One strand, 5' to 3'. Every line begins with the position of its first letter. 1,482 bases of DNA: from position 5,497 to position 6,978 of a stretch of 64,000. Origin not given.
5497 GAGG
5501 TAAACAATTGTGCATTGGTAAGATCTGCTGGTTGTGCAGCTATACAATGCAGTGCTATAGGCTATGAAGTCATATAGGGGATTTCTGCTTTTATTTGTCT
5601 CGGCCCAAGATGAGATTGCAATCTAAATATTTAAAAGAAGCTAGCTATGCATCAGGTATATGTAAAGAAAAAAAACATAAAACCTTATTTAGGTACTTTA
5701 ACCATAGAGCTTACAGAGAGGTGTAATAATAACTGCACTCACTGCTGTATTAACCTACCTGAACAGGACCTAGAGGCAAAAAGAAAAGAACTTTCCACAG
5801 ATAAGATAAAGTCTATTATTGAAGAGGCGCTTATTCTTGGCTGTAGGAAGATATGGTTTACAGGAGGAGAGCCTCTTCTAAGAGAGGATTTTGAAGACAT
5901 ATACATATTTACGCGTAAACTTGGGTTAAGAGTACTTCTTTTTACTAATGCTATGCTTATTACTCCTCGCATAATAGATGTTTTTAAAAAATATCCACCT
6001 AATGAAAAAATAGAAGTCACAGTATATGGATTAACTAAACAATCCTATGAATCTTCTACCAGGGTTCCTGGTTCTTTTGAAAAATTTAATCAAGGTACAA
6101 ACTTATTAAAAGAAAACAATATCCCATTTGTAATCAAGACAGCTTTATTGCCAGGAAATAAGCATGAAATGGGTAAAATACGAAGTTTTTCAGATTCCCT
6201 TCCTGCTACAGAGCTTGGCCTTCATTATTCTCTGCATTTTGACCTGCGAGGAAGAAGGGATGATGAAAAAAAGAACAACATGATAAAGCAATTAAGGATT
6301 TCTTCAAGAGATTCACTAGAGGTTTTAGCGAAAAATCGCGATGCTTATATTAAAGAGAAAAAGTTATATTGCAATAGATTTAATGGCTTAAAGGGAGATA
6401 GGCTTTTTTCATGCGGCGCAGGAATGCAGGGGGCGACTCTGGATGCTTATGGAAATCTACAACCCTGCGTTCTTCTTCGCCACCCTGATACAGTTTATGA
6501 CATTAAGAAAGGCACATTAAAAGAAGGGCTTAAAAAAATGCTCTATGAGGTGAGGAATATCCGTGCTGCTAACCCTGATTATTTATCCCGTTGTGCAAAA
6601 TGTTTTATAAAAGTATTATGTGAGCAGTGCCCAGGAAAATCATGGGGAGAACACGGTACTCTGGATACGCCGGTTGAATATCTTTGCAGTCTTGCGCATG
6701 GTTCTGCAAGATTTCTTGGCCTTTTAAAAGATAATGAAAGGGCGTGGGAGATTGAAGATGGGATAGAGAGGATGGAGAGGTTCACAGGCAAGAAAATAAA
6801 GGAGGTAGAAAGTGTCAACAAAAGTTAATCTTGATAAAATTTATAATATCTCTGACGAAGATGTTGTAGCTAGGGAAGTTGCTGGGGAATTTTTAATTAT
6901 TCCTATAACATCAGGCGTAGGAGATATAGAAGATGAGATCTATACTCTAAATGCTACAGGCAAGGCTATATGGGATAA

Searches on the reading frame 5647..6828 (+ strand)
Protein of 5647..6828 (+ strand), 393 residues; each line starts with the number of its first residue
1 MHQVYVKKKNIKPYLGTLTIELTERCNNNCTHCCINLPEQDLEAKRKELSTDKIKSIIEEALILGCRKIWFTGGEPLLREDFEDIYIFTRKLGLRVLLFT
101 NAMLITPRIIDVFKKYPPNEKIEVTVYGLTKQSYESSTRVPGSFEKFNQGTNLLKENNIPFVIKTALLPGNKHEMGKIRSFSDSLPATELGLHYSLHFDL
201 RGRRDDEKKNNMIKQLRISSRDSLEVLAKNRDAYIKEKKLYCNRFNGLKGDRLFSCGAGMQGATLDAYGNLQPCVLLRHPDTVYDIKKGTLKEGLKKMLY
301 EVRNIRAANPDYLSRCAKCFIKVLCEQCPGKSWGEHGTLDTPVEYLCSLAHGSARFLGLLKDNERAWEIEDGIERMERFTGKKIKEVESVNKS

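Call 7: search_protein_families(library=pfam, proteins=[window:5647-6828:+], max_evalue=0.01)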
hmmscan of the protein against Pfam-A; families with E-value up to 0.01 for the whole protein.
window:5647-6828:+ (393 aa): 2 families
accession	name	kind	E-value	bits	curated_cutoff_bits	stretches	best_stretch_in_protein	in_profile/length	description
PF04055.27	Radical_SAM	-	6.5e-22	78.9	29.5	1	20-174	1-157/166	Radical SAM superfamily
PF13353.11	Fer4_12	-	0.0026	18.5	22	1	24-130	13-117/137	4Fe-4S single cluster domain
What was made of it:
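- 5647..6828 (+): Radical SAM/SPASM enzyme 2. Radical_SAM E 6.5e-22 (call 7).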

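Call 8: search_protein_families(library=ncbifam, proteins=[window:5647-6828:+], max_evalue=0.01)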
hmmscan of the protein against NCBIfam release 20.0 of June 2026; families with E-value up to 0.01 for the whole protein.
window:5647-6828:+ (393 aa): 72 families (the best 25 are shown)
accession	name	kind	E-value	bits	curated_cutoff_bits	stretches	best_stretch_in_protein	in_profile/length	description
TIGR04545.1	rSAM_ahbD_hemeb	equivalog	1.6e-28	100.1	500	1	19-189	3-169/339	heme b synthase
TIGR04055.1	rSAM_NirJ2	equivalog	5e-26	92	500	1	22-332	6-307/326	putative heme d1 biosynthesis radical SAM protein NirJ2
NF045574.1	sacti_mat_StsB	exception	1.9e-24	86.4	625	1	12-326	92-392/466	StsB family radical SAM/SPASM domain sactipeptide maturase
NF050035.1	rSAM_WgK_link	exception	8.2e-20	71.1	650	1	18-164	11-153/367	radical SAM/SPASM peptide maturase WgkB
TIGR04251.1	SCM_rSAM_ScmF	equivalog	6.1e-19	68.6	400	1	17-190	5-177/353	SynChlorMet cassette radical SAM/SPASM protein ScmF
TIGR02109.1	PQQ_syn_pqqE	equivalog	1.5e-17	63.6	381.35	1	18-192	9-179/358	pyrroloquinoline quinone biosynthesis protein PqqE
NF001199.0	PRK00164.2-1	equivalog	1.7e-17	63.5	231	1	17-178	13-171/308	GTP 3',8-cyclase MoaA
TIGR02668.1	moaA_archaeal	equivalog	2.4e-17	62.9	325.25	1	17-278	11-269/303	GTP 3',8-cyclase MoaA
TIGR04051.1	rSAM_NirJ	equivalog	2.9e-17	62.7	515.45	1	21-230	7-205/354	heme d1 biosynthesis radical SAM protein NirJ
TIGR02666.1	moaA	equivalog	8.9e-17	61.1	284.05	1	18-168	12-165/336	GTP 3',8-cyclase MoaA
TIGR04546.1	rSAM_ahbC_deAc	equivalog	2e-16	59.8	650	1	20-179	43-197/390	12,18-didecarboxysiroheme deacetylase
NF049973.1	radical_Rv1681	equivalog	2.1e-15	56.5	380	1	25-185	81-237/326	Rv1681 family radical SAM protein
TIGR04250.1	SCM_rSAM_ScmE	equivalog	3e-15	56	400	1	18-344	5-343/358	SynChlorMet cassette radical SAM/SPASM protein ScmE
TIGR04347.1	pseudo_SAM_Halo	equivalog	5.4e-15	55.5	525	1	20-167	42-184/390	TIGR04347 family pseudo-SAM/SPASM protein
TIGR03962.1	mycofact_rSAM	equivalog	2.9e-14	53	265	1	18-281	14-266/339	mycofactocin radical SAM maturase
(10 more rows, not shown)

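Call 16: find_homologous_proteins(query=window:5647-6828:+, max_evalue=1e-20)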
Query window:5647-6828:+ (393 aa): 3451 proteins with E <= 1e-20 among 8000 candidates; the best 120 are listed.
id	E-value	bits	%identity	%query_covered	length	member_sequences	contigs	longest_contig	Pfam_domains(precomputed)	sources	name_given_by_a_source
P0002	5.3e-268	906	100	100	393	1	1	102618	PF04055.28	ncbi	ncbi:MAG: radical SAM protein [Candidatus Omnitrophota bacterium]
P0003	1.7e-150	519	58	95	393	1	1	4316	PF04055.28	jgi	jgi:radical SAM protein with 4Fe4S-binding SPASM domain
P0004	4.5e-150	518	59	97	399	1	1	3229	PF04055.28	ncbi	-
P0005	1.8e-149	516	59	95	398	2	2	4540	PF04055.28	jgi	-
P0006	7.5e-147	507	55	99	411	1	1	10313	PF04055.28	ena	-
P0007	9.7e-147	507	58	96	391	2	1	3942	PF04055.28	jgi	jgi:radical SAM protein with 4Fe4S-binding SPASM domain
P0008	1.2e-146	507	56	96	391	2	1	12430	PF04055.28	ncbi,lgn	-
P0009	1.4e-146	506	58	97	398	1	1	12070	PF04055.28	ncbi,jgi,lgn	-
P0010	2.8e-146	505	58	95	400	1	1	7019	PF04055.28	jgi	-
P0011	3.3e-146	505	56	98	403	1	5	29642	PF04055.28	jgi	-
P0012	3.8e-146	505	57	95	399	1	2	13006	PF04055.28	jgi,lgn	jgi:radical SAM protein with 4Fe4S-binding SPASM domain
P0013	4.4e-146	505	58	96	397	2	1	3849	PF04055.28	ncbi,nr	ncbi:MAG: radical SAM protein [Candidatus Omnitrophica bacterium]|nr:radical SAM protein [Candidatus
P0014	7.9e-146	504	56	96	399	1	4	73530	PF04055.28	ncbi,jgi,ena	-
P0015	8.8e-146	504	59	95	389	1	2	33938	PF04055.28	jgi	jgi:radical SAM protein with 4Fe4S-binding SPASM domain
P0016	1.2e-145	503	57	95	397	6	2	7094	PF04055.28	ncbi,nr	ncbi:MAG: radical SAM protein [Candidatus Omnitrophica bacterium]|nr:radical SAM protein [Candidatus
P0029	1.7e-144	500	58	97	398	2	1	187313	PF04055.28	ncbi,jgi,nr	ncbi:MAG: radical SAM protein [Candidatus Omnitrophica bacterium]|jgi:radical SAM protein with 4Fe4S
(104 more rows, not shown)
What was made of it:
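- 5647..6828 (+): Thousands of homologs at 53-59% identity across phyla (call 16).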

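Call 17: find_encoding_contigs(protein=P0029, flank=7000, max_places=3)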
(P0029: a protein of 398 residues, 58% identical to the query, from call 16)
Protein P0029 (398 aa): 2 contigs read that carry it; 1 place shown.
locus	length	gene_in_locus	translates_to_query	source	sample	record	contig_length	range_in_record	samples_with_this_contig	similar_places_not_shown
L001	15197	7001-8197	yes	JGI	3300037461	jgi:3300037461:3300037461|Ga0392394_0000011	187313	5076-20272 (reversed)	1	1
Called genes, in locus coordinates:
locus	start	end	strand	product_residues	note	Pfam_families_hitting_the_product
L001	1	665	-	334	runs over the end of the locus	PF14907:NTP_transf_5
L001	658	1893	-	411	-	PF13439:Glyco_transf_4, PF13579:Glyco_trans_4_4, PF20706:GT4-conflict (weak), PF00534:Glycos_transf_1, PF13692:Glyco_trans_1_4, PF13524:Glyco_trans_1_2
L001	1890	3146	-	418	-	PF04932:Wzy_C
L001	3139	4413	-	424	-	PF04932:Wzy_C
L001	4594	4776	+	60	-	-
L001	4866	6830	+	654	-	PF04055:Radical_SAM, PF27840:ScmC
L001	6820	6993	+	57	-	-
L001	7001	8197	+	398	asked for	PF04055:Radical_SAM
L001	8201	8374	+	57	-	-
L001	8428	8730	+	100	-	PF05402:PqqD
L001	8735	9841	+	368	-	-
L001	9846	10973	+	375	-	PF04055:Radical_SAM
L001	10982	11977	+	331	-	PF00535:Glycos_transf_2, PF10111:Glyco_tranf_2_2, PF13641:Glyco_tranf_2_3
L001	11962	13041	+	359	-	-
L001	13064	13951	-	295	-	PF00535:Glycos_transf_2, PF10111:Glyco_tranf_2_2 (weak), PF13641:Glyco_tranf_2_3, PF13632:Glyco_trans_2_3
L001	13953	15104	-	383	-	PF13439:Glyco_transf_4, PF00534:Glycos_transf_1, PF13692:Glyco_trans_1_4, PF13524:Glyco_trans_1_2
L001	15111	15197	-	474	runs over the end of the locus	PF13181:TPR_8 (faint), PF13472:Lipase_GDSL_2 (weak), PF13431:TPR_17 (faint), PF00515:TPR_1 (faint), PF07719:TPR_2 (faint), PF13374:TPR_10 (faint), PF21033:RMD1-3 (faint), PF14559:TPR_19 (weak), +3 more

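Call 18: find_encoding_contigs(protein=P0014, flank=7000, max_places=3)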
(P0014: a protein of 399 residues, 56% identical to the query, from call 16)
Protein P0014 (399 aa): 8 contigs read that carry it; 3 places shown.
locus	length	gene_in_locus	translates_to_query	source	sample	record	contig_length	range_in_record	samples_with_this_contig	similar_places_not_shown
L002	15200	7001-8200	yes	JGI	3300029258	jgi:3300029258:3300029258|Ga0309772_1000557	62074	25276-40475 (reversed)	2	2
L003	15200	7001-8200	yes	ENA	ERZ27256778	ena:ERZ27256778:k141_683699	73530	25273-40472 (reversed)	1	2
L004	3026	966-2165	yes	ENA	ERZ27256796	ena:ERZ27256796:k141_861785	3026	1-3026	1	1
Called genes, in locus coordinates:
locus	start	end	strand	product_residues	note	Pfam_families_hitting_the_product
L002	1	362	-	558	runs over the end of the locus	PF01134:GIDA (faint), PF01266:DAO (faint), PF07992:Pyr_redox_2 (faint), PF12831:FAD_oxidored (weak), PF13450:NAD_binding_8 (faint)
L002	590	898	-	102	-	PF00196:GerE, PF08281:Sigma70_r4_2 (faint), PF04545:Sigma70_r4 (faint)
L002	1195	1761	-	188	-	PF18902:DUF5658 (weak)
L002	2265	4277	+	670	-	PF04055:Radical_SAM, PF27840:ScmC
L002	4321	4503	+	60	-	-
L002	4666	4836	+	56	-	-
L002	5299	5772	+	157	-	-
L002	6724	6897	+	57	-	-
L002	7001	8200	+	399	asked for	PF04055:Radical_SAM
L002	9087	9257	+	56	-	-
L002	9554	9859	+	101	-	PF05402:PqqD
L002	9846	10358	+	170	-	-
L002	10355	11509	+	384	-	PF04055:Radical_SAM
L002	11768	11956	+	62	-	-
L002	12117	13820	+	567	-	PF00664:ABC_membrane, PF00005:ABC_tran, PF13304:AAA_21 (faint)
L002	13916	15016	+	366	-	PF14907:NTP_transf_5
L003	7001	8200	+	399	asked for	PF04055:Radical_SAM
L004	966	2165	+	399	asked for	PF04055:Radical_SAM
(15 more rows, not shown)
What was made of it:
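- The gene set is conserved in L001 and L002: rSAM-ScmC fusion, rSAM, PqqD, rSAM and NTP_transf_5, with the small peptidase-sized protein and the ABC exporter also in L002 (calls 17, 18).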

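Call 30: find_related_loci(query=A3, collection=genome_contigs, flank=9000)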
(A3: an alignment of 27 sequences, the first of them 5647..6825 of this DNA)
Query A3 (393 aa) in genome_contigs; peptide patterns used: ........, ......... (x = any residue, [..] = any of these).
600 stretches matched a pattern (row limit reached: there are more); 573 encode a relative of the query (tblastn E <= 1e-3); the best 80 are kept; 80 distinct loci.
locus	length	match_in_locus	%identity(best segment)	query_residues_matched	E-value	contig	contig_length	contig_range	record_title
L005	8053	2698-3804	56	9-377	1e-144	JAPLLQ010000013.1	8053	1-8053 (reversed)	MAG: Candidatus Omnitrophota bacterium isolate LacPavin_0419_WC90_MAG_41_7 LacPavin_0419_WC90_scaffold_432593, whole gen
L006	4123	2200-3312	56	9-380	3e-144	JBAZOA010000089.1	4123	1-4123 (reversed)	MAG: Candidatus Omnitrophota bacterium isolate SO_2017_LW4_83 scaffold_43685_c1_LW137-91_2017, whole genome shotgun sequ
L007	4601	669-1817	54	5-380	2e-142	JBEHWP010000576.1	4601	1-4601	MAG: Vulcanimicrobiota bacterium isolate ER1 k141_249479_length_4601_cov_7.0000, whole genome shotgun sequence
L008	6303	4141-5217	52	12-371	4e-135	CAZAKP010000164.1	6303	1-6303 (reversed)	MAG TPA_asm: uncultured bacterium isolate SRP098346_co1_22 genome assembly, contig: NODE_17795_length_6303_cov_21.342350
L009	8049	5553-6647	51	15-379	5e-134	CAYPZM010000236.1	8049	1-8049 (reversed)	MAG TPA_asm: uncultured Cytophagia bacterium isolate SRP141376_co2_249 genome assembly, contig: NODE_16078_length_8049_c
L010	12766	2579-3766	50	9-380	9e-134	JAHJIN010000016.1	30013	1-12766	MAG: Chloroflexota bacterium isolate Modern_marine_rock_biofilm.mb.101 Modern_marine_roc.mb.101_k141_21689, whole genome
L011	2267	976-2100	50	9-384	6e-138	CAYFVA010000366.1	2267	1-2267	MAG TPA_asm: uncultured Desulfobacterales bacterium isolate ERP107533_co1_120 genome assembly, contig: NODE_71414_length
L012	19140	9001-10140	52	11-391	1e-129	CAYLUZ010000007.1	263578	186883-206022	MAG TPA_asm: uncultured Leptolinea sp. isolate SRP302447_co2_431 genome assembly, contig: NODE_144_length_263578_cov_25.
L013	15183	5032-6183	53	3-378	1e-128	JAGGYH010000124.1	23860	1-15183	MAG: Candidatus Aminicenantes bacterium isolate AUK173 PB_MBMC_127_c_000000000074, whole genome shotgun sequence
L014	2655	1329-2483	49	9-380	2e-131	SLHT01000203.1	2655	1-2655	MAG: Syntrophomonadaceae bacterium isolate CSSed165cm_165 CSSed16-5cm-236910, whole genome shotgun sequence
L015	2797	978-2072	50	13-378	1e-128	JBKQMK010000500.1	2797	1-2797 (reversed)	MAG: Desulfomonilaceae bacterium isolate LABRr1A1B1C__bin_124 LABRr1A1B1C_000000247246, whole genome shotgun sequence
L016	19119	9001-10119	47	7-382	8e-123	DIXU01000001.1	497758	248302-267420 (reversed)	MAG TPA_asm: Candidatus Aminicenantes bacterium UBA6072 UBA6072_contig_76, whole genome shotgun sequence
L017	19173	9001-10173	48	8-377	2e-121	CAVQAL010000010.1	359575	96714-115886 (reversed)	MAG: uncultured delta proteobacterium isolate MFD01476.bin.1.1 genome assembly, contig: contig_30151, whole genome shotg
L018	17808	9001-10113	49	9-380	4e-120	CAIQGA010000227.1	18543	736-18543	MAG: uncultured Chlorobiaceae bacterium isolate Day6-4_bin-310 genome assembly, contig: bin-310:227/234, whole genome sh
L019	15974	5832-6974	50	4-376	4e-119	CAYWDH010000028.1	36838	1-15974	MAG TPA_asm: uncultured Eubacteriales bacterium isolate SRP323688_co1_129 genome assembly, contig: NODE_2063_length_3683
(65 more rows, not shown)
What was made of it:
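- Closest known: SynChlorMet. Same: The same broad taxonomic range: Desulfobacterota, Chlorobiaceae and methanogens among the relatives (call 30).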

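Call 35: search_protein_families(library=ncbifam, proteins=[L018:2163-3191:+, L018:3256-4434:+, L018:4478-4783:+, L018:4790-5284:+, L018:5329-6471:+, L018:7889-8941:+, L018:8956-10146:+, L018:10151-11284:+], max_evalue=0.00001)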
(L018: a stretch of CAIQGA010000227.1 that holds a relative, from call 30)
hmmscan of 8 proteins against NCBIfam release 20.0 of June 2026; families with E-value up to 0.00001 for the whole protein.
L018:2163-3191:+ (342 aa): 0 families

L018:3256-4434:+ (392 aa): 37 families (the best 25 are shown)
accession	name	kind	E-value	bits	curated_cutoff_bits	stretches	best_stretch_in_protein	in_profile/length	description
TIGR04545.1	rSAM_ahbD_hemeb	equivalog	1.9e-22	80.1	500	1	26-171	3-144/339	heme b synthase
TIGR04251.1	SCM_rSAM_ScmF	equivalog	1e-19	71.1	400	1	22-163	3-143/353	SynChlorMet cassette radical SAM/SPASM protein ScmF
TIGR04055.1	rSAM_NirJ2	equivalog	1.4e-19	70.9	500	1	28-195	5-167/326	putative heme d1 biosynthesis radical SAM protein NirJ2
TIGR04546.1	rSAM_ahbC_deAc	equivalog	1e-18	67.3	650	1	27-158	43-169/390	12,18-didecarboxysiroheme deacetylase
TIGR04347.1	pseudo_SAM_Halo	equivalog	1.5e-18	67.3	525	1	28-160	43-170/390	TIGR04347 family pseudo-SAM/SPASM protein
TIGR03962.1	mycofact_rSAM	equivalog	5.1e-18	65.3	265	1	27-311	16-292/339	mycofactocin radical SAM maturase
TIGR04250.1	SCM_rSAM_ScmE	equivalog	6e-18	64.9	400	1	25-171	5-147/358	SynChlorMet cassette radical SAM/SPASM protein ScmE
NF045574.1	sacti_mat_StsB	exception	3e-17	62.6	625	1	4-344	78-406/466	StsB family radical SAM/SPASM domain sactipeptide maturase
TIGR02668.1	moaA_archaeal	equivalog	6.7e-17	61.4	325.25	1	24-148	11-130/303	GTP 3',8-cyclase MoaA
TIGR02109.1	PQQ_syn_pqqE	equivalog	8.4e-16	57.8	381.35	1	26-152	10-132/358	pyrroloquinoline quinone biosynthesis protein PqqE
NF001199.0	PRK00164.2-1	equivalog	4.4e-15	55.6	231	1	25-147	14-132/308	GTP 3',8-cyclase MoaA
TIGR04054.1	rSAM_NirJ1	equivalog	4.1e-14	52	650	1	27-157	40-165/387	putative heme d1 biosynthesis radical SAM protein NirJ1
NF050035.1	rSAM_WgK_link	exception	5.1e-14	52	650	1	25-167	11-149/367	radical SAM/SPASM peptide maturase WgkB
TIGR04051.1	rSAM_NirJ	equivalog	6.2e-14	51.7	515.45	1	28-160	7-134/354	heme d1 biosynthesis radical SAM protein NirJ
TIGR02666.1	moaA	equivalog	2.1e-13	49.9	284.05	1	26-149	13-138/336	GTP 3',8-cyclase MoaA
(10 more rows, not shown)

L018:4478-4783:+ (101 aa): 1 family
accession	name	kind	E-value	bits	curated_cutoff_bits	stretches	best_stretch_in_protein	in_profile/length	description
TIGR03859.1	PQQ_PqqD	equivalog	6.1e-08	32.4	46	1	44-98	27-80/81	pyrroloquinoline quinone biosynthesis peptide chaperone PqqD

L018:4790-5284:+ (164 aa): 1 family
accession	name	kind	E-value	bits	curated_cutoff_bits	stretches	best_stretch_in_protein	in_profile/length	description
TIGR02228.1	sigpep_I_arch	equivalog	3.6e-09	36.7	51.85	1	40-116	38-120/158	signal peptidase I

L018:5329-6471:+ (380 aa): 50 families (the best 25 are shown)
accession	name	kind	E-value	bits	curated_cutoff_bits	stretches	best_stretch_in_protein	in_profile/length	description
TIGR04545.1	rSAM_ahbD_hemeb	equivalog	2.9e-29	102.6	500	1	29-191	4-163/339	heme b synthase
TIGR04251.1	SCM_rSAM_ScmF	equivalog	3e-27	95.9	400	1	30-362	9-345/353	SynChlorMet cassette radical SAM/SPASM protein ScmF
TIGR04051.1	rSAM_NirJ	equivalog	9.5e-27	93.9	515.45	1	30-222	7-194/354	heme d1 biosynthesis radical SAM protein NirJ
TIGR02109.1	PQQ_syn_pqqE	equivalog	3.4e-26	92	381.35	1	27-192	9-171/358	pyrroloquinoline quinone biosynthesis protein PqqE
TIGR04053.2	TIGR04053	equivalog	5.1e-24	85.2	395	1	29-191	12-174/366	TIGR04053 family radical SAM/SPASM domain-containing protein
TIGR04250.1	SCM_rSAM_ScmE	equivalog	7e-24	84.4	400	1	26-190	4-165/358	SynChlorMet cassette radical SAM/SPASM protein ScmE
TIGR02668.1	moaA_archaeal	equivalog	2.1e-22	79.5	325.25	1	25-199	10-182/303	GTP 3',8-cyclase MoaA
TIGR04340.1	rSAM_ACGX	hypoth_equivalog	3.2e-22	79.2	400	1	24-348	2-330/341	radical SAM/SPASM domain protein, ACGX system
TIGR04347.1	pseudo_SAM_Halo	equivalog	5.3e-22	78.6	525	1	29-201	42-210/390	TIGR04347 family pseudo-SAM/SPASM protein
TIGR04055.1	rSAM_NirJ2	equivalog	5.4e-22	78.7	500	1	28-347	3-314/326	putative heme d1 biosynthesis radical SAM protein NirJ2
TIGR04546.1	rSAM_ahbC_deAc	equivalog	1e-21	77.2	650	1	30-192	44-202/390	12,18-didecarboxysiroheme deacetylase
TIGR03962.1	mycofact_rSAM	equivalog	2.8e-21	76.1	265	1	23-191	10-174/339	mycofactocin radical SAM maturase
NF001199.0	PRK00164.2-1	equivalog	2.8e-20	72.7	231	1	21-193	8-178/308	GTP 3',8-cyclase MoaA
NF045574.1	sacti_mat_StsB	exception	3.4e-20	72.3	625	1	31-191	102-257/466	StsB family radical SAM/SPASM domain sactipeptide maturase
TIGR02666.1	moaA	equivalog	6.7e-20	71.3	284.05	1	28-196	13-186/336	GTP 3',8-cyclase MoaA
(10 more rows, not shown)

L018:7889-8941:+ (350 aa): 1 family
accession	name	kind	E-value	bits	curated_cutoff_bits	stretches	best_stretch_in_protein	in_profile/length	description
TIGR04249.1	SCM_chp_ScmC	equivalog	3.4e-06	26.6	125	1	183-289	121-228/292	SynChlorMet cassette protein ScmC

L018:8956-10146:+ (396 aa): 39 families (the best 25 are shown)
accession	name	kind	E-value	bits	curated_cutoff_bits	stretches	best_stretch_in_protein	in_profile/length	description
TIGR04545.1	rSAM_ahbD_hemeb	equivalog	7.8e-24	84.7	500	1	27-171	4-144/339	heme b synthase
TIGR04055.1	rSAM_NirJ2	equivalog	3.8e-20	72.7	500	1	29-195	6-167/326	putative heme d1 biosynthesis radical SAM protein NirJ2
TIGR04546.1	rSAM_ahbC_deAc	equivalog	2.4e-19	69.4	650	1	28-160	44-171/390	12,18-didecarboxysiroheme deacetylase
TIGR04347.1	pseudo_SAM_Halo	equivalog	3.1e-19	69.5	525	1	28-163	43-173/390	TIGR04347 family pseudo-SAM/SPASM protein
NF045574.1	sacti_mat_StsB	exception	3.7e-19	68.9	625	1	20-164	93-231/466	StsB family radical SAM/SPASM domain sactipeptide maturase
TIGR04250.1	SCM_rSAM_ScmE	equivalog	4.7e-19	68.5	400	1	24-171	4-147/358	SynChlorMet cassette radical SAM/SPASM protein ScmE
TIGR04251.1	SCM_rSAM_ScmF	equivalog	7.8e-18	65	400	1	27-165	8-145/353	SynChlorMet cassette radical SAM/SPASM protein ScmF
TIGR02109.1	PQQ_syn_pqqE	equivalog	1.2e-15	57.3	381.35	1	25-171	9-151/358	pyrroloquinoline quinone biosynthesis protein PqqE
TIGR04054.1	rSAM_NirJ1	equivalog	1.3e-15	56.9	650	1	13-160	29-168/387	putative heme d1 biosynthesis radical SAM protein NirJ1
TIGR02668.1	moaA_archaeal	equivalog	2.3e-15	56.4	325.25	1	24-161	11-143/303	GTP 3',8-cyclase MoaA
TIGR03962.1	mycofact_rSAM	equivalog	1.5e-14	53.9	265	1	25-162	14-145/339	mycofactocin radical SAM maturase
TIGR02666.1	moaA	equivalog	4e-14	52.3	284.05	1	26-167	13-156/336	GTP 3',8-cyclase MoaA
NF001199.0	PRK00164.2-1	equivalog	9.4e-14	51.3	231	1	24-159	13-143/308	GTP 3',8-cyclase MoaA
TIGR04051.1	rSAM_NirJ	equivalog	1.5e-13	50.4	515.45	1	28-166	7-140/354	heme d1 biosynthesis radical SAM protein NirJ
NF050035.1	rSAM_WgK_link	exception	1.1e-12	47.6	650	1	25-168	11-150/367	radical SAM/SPASM peptide maturase WgkB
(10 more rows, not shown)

L018:10151-11284:+ (377 aa): 48 families (the best 25 are shown)
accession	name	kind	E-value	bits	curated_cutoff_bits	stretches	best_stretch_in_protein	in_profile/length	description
TIGR04545.1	rSAM_ahbD_hemeb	equivalog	1.1e-26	94.1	500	1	31-192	5-163/339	heme b synthase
TIGR04051.1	rSAM_NirJ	equivalog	1.8e-26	93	515.45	1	32-202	8-174/354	heme d1 biosynthesis radical SAM protein NirJ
TIGR04546.1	rSAM_ahbC_deAc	equivalog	1.9e-24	86.2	650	1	31-193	44-202/390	12,18-didecarboxysiroheme deacetylase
TIGR04340.1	rSAM_ACGX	hypoth_equivalog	2.9e-23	82.6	400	1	25-348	2-329/341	radical SAM/SPASM domain protein, ACGX system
TIGR04251.1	SCM_rSAM_ScmF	equivalog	5.2e-23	82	400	1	32-363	10-345/353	SynChlorMet cassette radical SAM/SPASM protein ScmF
TIGR04250.1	SCM_rSAM_ScmE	equivalog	1.5e-22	80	400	1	27-355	4-344/358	SynChlorMet cassette radical SAM/SPASM protein ScmE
TIGR04347.1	pseudo_SAM_Halo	equivalog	1.7e-22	80.2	525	1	31-209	43-214/390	TIGR04347 family pseudo-SAM/SPASM protein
NF045574.1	sacti_mat_StsB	exception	6.4e-22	78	625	1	30-192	100-257/466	StsB family radical SAM/SPASM domain sactipeptide maturase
TIGR02668.1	moaA_archaeal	equivalog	1.9e-21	76.3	325.25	1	23-197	7-179/303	GTP 3',8-cyclase MoaA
TIGR04055.1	rSAM_NirJ2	equivalog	3.9e-21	75.9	500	1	32-191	6-161/326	putative heme d1 biosynthesis radical SAM protein NirJ2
TIGR04053.2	TIGR04053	equivalog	9.5e-21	74.4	395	1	31-192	13-174/366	TIGR04053 family radical SAM/SPASM domain-containing protein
TIGR03962.1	mycofact_rSAM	equivalog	2.4e-20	73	265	1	28-192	14-174/339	mycofactocin radical SAM maturase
TIGR04054.1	rSAM_NirJ1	equivalog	3.2e-20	72.1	650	1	31-194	41-200/387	putative heme d1 biosynthesis radical SAM protein NirJ1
TIGR04303.1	GeoRSP_rSAM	equivalog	7.3e-20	71.8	400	1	29-352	8-320/325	GeoRSP system radical SAM/SPASM protein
TIGR02109.1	PQQ_syn_pqqE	equivalog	1.2e-19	70.5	381.35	1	30-331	11-304/358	pyrroloquinoline quinone biosynthesis protein PqqE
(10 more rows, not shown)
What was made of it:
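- On RRE-dependent RiPP system (PqqD-family recognition element): It is conserved in L001, L002 and L018 (calls 17, 18, 35).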
